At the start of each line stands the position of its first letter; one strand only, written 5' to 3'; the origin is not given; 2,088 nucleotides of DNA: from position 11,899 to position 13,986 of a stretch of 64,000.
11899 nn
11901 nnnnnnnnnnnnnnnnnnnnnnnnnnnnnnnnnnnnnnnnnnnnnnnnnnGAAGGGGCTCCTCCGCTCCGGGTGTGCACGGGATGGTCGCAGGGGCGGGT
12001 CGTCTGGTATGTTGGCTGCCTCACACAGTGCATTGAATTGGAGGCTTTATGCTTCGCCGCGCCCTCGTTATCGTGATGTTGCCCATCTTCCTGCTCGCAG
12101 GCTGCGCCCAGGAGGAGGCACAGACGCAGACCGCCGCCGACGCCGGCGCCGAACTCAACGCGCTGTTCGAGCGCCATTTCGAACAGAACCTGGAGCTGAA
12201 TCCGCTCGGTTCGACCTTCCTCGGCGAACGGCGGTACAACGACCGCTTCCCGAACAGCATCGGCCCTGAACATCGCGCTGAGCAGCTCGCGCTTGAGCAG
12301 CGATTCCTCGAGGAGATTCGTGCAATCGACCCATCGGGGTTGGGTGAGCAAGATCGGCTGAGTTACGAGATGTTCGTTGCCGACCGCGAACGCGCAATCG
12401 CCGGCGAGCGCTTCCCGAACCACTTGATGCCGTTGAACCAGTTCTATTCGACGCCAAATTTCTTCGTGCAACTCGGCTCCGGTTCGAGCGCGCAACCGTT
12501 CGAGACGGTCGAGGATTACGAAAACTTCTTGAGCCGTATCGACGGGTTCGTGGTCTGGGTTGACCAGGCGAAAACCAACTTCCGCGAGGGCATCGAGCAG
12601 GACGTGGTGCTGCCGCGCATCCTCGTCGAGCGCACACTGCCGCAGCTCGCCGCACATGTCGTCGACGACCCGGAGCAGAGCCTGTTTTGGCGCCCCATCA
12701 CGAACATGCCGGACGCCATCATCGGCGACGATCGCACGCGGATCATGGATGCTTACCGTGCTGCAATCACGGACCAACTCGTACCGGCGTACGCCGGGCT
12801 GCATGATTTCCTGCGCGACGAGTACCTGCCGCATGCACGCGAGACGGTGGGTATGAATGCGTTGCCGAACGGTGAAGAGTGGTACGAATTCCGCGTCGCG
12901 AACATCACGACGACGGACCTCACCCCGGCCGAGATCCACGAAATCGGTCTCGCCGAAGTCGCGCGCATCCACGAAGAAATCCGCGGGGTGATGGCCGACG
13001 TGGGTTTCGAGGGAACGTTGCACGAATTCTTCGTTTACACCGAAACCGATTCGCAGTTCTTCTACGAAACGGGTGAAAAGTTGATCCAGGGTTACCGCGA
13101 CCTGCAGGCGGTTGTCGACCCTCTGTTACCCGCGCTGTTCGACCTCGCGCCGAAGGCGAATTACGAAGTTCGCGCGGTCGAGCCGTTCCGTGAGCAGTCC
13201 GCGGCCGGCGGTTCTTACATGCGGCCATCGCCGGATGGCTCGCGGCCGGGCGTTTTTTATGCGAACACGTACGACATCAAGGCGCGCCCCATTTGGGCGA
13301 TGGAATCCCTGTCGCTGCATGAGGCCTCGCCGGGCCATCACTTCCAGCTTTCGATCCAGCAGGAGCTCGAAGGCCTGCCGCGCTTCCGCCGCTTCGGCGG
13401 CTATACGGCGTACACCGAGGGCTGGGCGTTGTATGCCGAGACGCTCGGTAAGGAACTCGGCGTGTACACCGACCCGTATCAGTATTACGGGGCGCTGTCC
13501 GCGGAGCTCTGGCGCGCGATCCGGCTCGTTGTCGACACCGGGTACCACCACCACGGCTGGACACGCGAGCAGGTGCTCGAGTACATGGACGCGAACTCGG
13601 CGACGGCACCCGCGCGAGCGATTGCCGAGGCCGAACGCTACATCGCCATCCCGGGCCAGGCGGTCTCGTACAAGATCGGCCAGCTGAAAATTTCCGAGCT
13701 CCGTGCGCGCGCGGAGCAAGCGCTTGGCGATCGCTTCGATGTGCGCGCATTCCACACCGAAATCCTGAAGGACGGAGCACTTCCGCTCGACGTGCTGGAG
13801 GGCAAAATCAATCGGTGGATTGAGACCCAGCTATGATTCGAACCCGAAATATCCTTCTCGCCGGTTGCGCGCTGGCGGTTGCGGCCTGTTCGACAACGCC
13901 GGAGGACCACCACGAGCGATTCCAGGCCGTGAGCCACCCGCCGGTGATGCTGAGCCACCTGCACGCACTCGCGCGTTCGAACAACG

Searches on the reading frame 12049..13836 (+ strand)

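Call 3: search_protein_families(library=pfam, proteins=[window:12049-13836:+], max_evalue=0.01)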
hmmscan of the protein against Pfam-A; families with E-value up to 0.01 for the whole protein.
window:12049-13836:+ (595 aa): 1 family
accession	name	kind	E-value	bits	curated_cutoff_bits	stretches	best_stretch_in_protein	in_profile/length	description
PF05960.17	DUF885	-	5.7e-176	587.7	32.4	1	52-586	1-531/532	Bacterial protein of unknown function (DUF885)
